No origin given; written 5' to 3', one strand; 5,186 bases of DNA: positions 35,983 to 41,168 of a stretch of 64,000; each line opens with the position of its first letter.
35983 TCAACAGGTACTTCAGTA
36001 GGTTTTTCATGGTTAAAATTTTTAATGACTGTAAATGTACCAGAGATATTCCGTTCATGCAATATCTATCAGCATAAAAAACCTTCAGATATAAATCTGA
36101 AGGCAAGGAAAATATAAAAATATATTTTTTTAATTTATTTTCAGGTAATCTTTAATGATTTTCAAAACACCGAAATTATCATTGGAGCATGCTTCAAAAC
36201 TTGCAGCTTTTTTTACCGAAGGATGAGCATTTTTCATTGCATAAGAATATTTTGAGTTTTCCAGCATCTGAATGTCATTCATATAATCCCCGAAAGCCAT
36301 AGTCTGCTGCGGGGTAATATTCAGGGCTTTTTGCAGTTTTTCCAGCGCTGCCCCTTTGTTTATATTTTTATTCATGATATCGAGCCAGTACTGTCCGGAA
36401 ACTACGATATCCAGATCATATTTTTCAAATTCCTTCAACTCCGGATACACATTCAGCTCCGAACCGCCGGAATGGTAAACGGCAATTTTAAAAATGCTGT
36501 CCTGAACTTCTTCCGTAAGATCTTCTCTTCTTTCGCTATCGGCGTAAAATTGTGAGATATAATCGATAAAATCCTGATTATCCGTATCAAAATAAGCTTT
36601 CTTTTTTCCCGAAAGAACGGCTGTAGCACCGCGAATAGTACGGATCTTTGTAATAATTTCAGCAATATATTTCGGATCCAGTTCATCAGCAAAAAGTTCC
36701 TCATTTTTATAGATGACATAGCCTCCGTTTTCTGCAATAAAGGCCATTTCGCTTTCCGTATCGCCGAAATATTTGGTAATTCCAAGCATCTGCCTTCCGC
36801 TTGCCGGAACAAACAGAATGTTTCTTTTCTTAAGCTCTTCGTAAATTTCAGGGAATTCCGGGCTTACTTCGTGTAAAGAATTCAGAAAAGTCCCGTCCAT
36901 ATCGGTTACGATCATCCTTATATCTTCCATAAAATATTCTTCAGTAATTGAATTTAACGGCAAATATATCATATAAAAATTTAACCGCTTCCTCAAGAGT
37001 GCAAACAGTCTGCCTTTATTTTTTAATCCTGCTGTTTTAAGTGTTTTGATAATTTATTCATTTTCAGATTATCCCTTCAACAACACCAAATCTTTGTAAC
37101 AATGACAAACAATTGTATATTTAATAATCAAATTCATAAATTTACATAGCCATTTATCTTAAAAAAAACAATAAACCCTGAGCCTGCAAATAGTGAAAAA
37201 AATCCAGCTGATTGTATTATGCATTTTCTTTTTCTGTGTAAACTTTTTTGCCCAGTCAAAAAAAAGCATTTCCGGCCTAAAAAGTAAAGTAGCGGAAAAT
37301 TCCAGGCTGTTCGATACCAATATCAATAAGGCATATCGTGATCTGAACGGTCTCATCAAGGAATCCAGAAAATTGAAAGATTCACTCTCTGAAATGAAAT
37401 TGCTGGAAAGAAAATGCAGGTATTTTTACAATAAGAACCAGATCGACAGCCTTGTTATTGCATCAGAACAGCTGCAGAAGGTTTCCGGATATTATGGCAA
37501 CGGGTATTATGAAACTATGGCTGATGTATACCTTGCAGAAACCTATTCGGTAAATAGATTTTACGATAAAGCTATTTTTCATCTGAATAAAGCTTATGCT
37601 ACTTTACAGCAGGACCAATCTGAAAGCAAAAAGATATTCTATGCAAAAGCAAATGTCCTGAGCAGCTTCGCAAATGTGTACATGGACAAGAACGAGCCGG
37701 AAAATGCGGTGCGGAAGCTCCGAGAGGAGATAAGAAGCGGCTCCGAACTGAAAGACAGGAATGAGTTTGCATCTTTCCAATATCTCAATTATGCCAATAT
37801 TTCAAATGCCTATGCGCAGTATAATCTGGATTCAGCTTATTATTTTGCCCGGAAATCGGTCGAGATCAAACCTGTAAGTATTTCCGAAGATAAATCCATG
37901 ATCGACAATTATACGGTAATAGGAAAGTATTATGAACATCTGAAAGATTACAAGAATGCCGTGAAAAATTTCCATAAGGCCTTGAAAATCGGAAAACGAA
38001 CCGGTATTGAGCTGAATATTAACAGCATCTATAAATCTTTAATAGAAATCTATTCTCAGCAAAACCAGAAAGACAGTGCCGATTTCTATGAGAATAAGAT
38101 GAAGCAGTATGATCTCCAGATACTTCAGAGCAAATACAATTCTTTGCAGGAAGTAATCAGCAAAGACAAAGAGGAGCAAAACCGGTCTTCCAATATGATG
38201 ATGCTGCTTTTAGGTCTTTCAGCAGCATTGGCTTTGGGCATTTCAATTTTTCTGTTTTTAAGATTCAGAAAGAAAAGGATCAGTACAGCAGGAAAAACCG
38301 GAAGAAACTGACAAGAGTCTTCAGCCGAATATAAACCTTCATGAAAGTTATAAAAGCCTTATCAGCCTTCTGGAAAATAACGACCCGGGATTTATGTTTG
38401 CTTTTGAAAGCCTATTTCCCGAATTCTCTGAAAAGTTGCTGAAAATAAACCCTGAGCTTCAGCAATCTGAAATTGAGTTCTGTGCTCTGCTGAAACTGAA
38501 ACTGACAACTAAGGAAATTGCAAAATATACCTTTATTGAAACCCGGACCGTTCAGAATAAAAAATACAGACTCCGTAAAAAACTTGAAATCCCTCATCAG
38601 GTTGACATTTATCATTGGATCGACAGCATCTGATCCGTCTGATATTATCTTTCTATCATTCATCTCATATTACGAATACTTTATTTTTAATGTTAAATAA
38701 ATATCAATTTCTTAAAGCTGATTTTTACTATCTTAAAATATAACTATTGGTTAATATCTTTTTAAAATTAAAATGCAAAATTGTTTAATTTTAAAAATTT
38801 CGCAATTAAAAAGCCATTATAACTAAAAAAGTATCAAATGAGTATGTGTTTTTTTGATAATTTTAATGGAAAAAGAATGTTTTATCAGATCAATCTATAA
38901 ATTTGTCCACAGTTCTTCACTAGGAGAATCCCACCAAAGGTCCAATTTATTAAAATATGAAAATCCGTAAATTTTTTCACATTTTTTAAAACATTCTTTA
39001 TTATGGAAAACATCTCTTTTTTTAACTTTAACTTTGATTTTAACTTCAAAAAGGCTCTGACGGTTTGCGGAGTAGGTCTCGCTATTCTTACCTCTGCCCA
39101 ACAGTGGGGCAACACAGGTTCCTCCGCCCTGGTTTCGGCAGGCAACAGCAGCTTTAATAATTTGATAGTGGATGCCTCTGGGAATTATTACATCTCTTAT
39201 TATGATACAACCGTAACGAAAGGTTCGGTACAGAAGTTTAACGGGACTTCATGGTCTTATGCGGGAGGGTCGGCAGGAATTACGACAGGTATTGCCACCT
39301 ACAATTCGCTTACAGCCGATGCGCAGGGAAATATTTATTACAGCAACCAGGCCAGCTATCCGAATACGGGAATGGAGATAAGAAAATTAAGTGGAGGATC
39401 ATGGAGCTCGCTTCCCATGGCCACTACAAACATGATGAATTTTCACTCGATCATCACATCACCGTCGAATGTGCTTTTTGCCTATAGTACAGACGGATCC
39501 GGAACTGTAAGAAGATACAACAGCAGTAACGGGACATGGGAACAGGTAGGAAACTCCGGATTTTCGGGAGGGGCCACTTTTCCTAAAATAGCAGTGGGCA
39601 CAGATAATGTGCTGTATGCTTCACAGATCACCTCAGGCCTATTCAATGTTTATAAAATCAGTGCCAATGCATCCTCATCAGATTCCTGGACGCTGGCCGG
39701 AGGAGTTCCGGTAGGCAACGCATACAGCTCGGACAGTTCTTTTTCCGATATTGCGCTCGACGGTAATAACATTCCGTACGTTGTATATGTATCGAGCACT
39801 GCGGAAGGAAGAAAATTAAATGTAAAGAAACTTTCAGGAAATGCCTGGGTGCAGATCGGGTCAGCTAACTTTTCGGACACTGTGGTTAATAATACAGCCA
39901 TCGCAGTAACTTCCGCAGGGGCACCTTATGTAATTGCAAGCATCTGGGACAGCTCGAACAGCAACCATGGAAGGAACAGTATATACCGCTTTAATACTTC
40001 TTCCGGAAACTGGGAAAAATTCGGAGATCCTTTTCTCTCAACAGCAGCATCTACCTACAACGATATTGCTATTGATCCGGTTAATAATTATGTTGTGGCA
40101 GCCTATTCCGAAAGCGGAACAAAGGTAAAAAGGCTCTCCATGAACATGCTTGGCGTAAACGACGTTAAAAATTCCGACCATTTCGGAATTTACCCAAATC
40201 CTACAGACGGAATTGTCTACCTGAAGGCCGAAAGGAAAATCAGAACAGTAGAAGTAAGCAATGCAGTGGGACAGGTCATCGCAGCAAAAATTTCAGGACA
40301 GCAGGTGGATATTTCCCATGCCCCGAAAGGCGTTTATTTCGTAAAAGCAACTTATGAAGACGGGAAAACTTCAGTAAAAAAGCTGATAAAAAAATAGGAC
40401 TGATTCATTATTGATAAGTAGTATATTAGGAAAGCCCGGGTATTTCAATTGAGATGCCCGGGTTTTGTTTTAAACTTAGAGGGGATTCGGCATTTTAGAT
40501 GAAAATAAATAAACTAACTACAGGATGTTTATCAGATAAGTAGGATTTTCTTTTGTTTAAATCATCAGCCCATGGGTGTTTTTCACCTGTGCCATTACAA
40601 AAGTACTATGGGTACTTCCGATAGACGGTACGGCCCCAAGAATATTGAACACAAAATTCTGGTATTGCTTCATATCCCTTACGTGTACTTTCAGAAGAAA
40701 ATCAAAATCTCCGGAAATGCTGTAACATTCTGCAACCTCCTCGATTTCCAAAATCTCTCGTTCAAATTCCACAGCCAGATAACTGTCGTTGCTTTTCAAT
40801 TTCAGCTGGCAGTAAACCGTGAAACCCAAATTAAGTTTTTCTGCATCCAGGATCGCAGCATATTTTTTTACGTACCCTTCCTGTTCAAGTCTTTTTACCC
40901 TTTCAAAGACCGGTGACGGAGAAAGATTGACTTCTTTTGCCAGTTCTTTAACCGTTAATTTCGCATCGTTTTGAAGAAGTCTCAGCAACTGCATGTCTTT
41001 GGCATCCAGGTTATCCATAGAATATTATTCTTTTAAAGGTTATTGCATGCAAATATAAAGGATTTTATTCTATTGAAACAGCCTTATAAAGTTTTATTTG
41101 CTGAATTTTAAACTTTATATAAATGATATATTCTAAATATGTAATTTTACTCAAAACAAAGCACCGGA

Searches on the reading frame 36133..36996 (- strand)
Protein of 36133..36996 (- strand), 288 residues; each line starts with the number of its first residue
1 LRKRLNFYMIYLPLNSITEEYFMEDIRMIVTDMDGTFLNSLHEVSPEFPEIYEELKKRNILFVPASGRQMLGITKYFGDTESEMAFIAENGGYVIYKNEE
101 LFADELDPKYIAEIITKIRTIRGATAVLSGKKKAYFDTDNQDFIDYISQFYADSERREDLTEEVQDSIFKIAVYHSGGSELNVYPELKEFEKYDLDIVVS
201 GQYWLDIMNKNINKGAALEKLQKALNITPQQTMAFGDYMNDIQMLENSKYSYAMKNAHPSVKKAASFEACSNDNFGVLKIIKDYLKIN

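Call 3: search_protein_families(library=pfam, proteins=[window:36133-36996:-], max_evalue=1)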
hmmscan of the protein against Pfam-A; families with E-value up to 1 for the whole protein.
window:36133-36996:- (288 aa): 7 families
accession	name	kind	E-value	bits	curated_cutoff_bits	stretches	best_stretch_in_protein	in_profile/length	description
PF08282.18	Hydrolase_3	-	3.6e-61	207.5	20.9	1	29-281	1-255/255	haloacid dehalogenase-like hydrolase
PF05116.19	S6PP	-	3.6e-16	59.9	20.3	2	169-262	118-215/247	Sucrose-6F-phosphate phosphohydrolase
PF00702.32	Hydrolase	-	7.7e-08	33.4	26.4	1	26-247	1-189/191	haloacid dehalogenase-like hydrolase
PF12710.13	HAD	-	0.00099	20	27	1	134-246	61-189/189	haloacid dehalogenase-like hydrolase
PF01320.23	Colicin_Pyocin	-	0.0022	18.5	21.2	0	133-187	3-56/82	Colicin immunity protein / pyocin immunity protein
PF13419.12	HAD_2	-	0.014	16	23.8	1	157-247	84-170/178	Haloacid dehalogenase-like hydrolase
PF18870.6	HEPN_RES_NTD1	-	0.034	14.9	27.4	1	70-109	29-71/131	HEPN/RES N-terminal domain 1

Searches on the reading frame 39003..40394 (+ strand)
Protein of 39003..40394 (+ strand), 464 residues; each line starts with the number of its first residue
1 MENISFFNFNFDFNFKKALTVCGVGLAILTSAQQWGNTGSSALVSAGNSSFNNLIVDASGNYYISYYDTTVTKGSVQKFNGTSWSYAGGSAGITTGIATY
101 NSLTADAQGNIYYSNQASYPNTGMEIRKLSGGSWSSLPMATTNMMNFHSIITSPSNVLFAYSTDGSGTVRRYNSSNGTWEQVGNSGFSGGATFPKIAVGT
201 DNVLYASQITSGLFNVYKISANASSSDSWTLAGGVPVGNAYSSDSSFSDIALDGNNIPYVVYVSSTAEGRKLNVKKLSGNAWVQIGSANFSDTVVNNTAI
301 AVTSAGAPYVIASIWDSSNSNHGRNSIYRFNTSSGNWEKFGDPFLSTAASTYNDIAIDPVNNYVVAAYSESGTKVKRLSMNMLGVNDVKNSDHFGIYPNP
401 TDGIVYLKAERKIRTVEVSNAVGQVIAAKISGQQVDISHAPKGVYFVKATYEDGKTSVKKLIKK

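Call 72: search_protein_families(library=pfam, proteins=[window:39003-40394:+], max_evalue=0.00001)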
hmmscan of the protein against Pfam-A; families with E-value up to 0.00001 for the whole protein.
window:39003-40394:+ (464 aa): 2 families
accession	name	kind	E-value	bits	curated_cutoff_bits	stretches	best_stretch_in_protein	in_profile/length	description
PF18962.6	Por_Secre_tail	-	2.1e-11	44.4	27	1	396-462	1-74/75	Secretion system C-terminal sorting domain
PF14517.12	Tachylectin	-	3e-09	37.4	29.8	0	33-114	65-146/230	Tachylectin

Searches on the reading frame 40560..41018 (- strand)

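Call 72: search_protein_families(library=pfam, proteins=[window:40560-41018:-], max_evalue=0.00001)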
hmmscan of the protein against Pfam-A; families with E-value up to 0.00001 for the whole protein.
window:40560-41018:- (153 aa): 8 families
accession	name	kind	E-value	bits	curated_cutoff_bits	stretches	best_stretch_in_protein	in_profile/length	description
PF01037.27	AsnC_trans_reg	-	2.4e-21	75.8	25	1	74-143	5-72/73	Lrp/AsnC ligand binding domain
PF13412.12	HTH_24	-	1.9e-17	63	21.9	1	4-51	1-48/48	Winged helix-turn-helix DNA-binding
PF13404.12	HTH_AsnC-type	-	3.2e-15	56.1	27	1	4-45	1-42/42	AsnC-type helix-turn-helix domain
PF01047.28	MarR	-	3.4e-08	33.7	24.6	1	9-53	6-50/59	MarR family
PF12802.13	MarR_2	-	7.6e-07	29.6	27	1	4-54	3-54/61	MarR family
PF09339.16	HTH_IclR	-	3e-06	27.3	22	1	9-52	6-50/52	IclR helix-turn-helix domain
PF01325.25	Fe_dep_repress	-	3.3e-06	27.7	26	1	12-51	14-53/60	Iron dependent repressor, N-terminal DNA binding domain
PF01022.26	HTH_5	-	3.7e-06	27.2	22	1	10-52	6-47/47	Bacterial regulatory protein, arsR family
